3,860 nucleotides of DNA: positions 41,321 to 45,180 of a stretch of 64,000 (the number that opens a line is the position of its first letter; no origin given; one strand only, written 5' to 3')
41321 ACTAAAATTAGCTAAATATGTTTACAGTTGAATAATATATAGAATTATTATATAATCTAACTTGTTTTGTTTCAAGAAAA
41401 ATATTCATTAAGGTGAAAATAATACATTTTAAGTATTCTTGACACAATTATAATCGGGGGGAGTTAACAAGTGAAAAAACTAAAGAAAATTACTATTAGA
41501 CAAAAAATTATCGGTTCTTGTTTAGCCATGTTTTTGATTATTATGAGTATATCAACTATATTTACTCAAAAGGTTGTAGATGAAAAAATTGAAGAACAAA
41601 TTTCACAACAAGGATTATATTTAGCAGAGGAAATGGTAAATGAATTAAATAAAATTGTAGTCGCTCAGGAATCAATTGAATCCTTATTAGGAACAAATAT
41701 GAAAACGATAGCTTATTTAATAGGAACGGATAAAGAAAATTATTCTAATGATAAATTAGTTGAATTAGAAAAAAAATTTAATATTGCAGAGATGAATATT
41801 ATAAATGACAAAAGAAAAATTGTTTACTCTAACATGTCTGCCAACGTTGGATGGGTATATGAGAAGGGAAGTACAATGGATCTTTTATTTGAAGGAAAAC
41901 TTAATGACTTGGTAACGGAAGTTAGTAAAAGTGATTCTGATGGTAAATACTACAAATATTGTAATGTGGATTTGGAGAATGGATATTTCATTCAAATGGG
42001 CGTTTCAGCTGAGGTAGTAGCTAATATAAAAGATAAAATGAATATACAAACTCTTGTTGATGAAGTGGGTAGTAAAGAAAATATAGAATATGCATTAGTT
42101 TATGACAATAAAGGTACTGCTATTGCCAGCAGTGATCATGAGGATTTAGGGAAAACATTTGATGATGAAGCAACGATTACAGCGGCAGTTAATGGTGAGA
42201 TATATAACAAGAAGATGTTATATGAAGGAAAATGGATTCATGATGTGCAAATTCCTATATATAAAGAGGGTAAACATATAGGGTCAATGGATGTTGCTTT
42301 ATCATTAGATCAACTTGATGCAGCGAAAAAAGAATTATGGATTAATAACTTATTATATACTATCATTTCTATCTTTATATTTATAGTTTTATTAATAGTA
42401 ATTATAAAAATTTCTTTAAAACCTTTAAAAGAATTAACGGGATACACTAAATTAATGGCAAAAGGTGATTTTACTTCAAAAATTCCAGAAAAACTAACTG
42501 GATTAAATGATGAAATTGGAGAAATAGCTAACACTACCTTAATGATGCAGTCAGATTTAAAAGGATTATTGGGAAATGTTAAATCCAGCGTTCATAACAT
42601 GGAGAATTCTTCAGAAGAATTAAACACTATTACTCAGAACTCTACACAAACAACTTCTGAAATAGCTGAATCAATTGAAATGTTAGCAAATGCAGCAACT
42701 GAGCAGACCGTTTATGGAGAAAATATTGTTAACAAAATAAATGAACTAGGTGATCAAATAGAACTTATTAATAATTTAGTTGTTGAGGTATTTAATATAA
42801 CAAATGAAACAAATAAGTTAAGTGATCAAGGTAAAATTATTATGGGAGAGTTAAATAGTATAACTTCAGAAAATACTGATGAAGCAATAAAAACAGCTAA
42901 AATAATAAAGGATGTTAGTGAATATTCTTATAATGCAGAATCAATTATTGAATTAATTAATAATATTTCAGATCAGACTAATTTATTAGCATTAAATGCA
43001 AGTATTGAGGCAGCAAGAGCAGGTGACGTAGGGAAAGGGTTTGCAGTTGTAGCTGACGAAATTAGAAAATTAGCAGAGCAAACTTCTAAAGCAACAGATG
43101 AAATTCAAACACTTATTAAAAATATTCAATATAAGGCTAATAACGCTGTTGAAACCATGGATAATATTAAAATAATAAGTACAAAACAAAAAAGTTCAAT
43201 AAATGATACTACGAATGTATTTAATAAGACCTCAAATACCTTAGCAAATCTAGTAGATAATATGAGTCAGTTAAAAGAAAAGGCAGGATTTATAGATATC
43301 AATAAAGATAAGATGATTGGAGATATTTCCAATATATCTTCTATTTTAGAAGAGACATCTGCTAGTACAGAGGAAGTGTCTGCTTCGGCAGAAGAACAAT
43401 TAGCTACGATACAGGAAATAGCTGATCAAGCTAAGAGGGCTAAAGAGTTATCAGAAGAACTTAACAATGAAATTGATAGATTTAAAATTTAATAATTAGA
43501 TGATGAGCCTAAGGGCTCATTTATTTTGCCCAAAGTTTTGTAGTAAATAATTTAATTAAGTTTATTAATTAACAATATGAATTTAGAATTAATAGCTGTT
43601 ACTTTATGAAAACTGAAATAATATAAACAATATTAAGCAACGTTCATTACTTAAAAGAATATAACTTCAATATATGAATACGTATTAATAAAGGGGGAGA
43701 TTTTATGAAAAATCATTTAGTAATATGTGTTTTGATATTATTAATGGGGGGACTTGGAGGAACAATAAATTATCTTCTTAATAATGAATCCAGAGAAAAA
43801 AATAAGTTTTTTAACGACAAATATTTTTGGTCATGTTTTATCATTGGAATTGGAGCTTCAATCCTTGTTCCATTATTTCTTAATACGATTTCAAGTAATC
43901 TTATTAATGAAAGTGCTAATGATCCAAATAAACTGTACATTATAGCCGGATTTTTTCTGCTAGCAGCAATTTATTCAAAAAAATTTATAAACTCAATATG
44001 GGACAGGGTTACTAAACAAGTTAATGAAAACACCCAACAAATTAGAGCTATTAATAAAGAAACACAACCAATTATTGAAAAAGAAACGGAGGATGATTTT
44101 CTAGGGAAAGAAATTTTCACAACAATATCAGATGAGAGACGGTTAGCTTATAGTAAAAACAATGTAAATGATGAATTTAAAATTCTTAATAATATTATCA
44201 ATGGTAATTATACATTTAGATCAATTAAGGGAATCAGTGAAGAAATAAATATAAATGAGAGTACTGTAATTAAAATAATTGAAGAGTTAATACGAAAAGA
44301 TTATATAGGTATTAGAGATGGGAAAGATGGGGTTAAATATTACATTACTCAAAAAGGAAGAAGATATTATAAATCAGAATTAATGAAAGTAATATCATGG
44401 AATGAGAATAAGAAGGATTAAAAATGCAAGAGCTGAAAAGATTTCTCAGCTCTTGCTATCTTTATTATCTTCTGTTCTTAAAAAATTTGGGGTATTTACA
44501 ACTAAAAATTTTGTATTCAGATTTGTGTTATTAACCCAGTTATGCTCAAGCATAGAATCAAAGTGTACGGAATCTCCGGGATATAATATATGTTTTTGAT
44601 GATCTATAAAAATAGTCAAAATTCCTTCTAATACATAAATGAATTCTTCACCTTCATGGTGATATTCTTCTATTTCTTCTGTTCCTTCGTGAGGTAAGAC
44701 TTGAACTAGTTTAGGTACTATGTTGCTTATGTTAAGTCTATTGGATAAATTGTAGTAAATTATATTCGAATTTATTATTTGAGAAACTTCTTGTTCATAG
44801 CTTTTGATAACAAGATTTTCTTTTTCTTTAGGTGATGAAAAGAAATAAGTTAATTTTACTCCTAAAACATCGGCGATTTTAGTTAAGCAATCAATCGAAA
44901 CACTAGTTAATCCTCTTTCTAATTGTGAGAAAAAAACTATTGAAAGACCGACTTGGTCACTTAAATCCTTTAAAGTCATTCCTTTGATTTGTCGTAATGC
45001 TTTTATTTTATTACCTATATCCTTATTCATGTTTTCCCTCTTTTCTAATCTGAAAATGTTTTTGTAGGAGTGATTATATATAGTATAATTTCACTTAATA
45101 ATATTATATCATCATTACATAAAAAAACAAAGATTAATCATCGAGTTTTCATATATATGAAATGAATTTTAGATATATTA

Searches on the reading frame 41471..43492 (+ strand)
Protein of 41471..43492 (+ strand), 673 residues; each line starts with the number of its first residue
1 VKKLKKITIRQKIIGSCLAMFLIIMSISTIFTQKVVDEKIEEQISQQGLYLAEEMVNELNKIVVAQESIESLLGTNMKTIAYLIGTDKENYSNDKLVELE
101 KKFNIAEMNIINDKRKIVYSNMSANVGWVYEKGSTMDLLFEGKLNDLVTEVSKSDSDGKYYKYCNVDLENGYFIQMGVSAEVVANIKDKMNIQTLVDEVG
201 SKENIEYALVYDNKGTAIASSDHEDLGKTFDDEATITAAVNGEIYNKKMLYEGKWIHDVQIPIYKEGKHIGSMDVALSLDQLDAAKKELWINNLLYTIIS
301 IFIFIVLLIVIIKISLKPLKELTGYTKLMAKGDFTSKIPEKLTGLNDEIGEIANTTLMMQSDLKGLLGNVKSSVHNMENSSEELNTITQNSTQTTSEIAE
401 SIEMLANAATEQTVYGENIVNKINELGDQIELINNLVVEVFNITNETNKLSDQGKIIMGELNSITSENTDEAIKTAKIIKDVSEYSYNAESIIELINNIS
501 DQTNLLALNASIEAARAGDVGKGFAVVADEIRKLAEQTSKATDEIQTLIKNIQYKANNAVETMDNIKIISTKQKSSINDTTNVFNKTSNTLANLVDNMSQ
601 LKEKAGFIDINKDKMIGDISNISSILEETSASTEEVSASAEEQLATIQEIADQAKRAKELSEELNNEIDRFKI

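Call 81: search_protein_families(library=pfam, proteins=[window:41471-43492:+], max_evalue=0.01)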
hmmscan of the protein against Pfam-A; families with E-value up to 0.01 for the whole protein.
window:41471-43492:+ (673 aa): 9 families
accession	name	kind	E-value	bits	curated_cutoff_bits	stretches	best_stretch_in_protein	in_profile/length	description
PF00015.26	MCPsignal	-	1.4e-33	116.6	34.6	1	472-602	18-148/172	Methyl-accepting chemotaxis protein (MCP) signalling domain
PF17203.10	sCache_3_2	-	3.3e-10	40.6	28.4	1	181-285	26-134/140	Single cache domain 3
PF14827.12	dCache_3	-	4e-07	30.3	25.7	1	192-282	51-147/239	Double sensory domain of two-component sensor kinase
PF00672.30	HAMP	-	0.00011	22.8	25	1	311-354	2-42/53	HAMP domain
PF20155.4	TMP_3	-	0.0015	18.7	41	0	537-601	5-69/192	Tape measure protein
PF17152.10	CHASE8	-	0.0017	19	27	0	187-273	27-99/102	Periplasmic sensor domain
PF02520.22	ANIS5_cation-bd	-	0.0072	16.8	29.3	1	365-409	50-94/109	SXP/RAL-2 family protein Ani s 5-like, metal-binding domain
PF18947.5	HAMP_2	-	0.0075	16.6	24.3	0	316-356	21-61/67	HAMP domain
PF03259.23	Robl_LC7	-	0.0092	16.1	23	0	193-224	3-31/91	Roadblock/LC7 domain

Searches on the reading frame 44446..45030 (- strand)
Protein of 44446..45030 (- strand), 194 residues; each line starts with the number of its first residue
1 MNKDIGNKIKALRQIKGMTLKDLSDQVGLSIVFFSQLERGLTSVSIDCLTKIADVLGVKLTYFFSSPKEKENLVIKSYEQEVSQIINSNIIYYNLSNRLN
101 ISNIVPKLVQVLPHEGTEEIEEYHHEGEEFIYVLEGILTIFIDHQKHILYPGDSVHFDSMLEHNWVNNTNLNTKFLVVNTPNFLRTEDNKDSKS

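Call 108: search_protein_families(library=padloc, proteins=[window:44446-45030:-], max_evalue=0.0001)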
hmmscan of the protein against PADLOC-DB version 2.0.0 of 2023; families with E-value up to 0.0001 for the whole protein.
window:44446-45030:- (194 aa): 15 families
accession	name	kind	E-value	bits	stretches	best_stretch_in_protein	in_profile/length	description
PDLC02926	HTH_VI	-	2.1e-13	48.3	1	5-83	2-81/92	-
PDLC04142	capH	-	3e-11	42.3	1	1-71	3-73/103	capH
PDLC03954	RmrA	-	1.7e-09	35.1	1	6-71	12-77/380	-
PDLC03665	Control_protein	-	2.5e-09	35.3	1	6-62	10-67/77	control protein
PDLC03947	RmrA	-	1.1e-08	32.4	1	3-74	10-81/383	-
PDLC03945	RmrA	-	5.8e-08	30.3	1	5-95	3-100/394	-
PDLC03953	RmrA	-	5.8e-08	30.3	1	4-71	5-72/373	-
PDLC04775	PDC-M69A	-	7.1e-08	31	1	3-69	6-72/113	-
PDLC03944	RmrA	-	3.8e-07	27.5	1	6-69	8-71/384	-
PDLC03946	RmrA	-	4.5e-06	23.6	1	8-71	6-69/357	-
PDLC03951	RmrA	-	5.5e-06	23.6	1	7-72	11-76/400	-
PDLC03949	RmrA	-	7.5e-06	23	1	8-69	6-67/363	-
PDLC03943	RmrA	-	3.2e-05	21.2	1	6-68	4-66/370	-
PDLC03955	RmrA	-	3.9e-05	21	1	11-64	27-80/371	-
PDLC03952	RmrA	-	6e-05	20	1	5-69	23-87/395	-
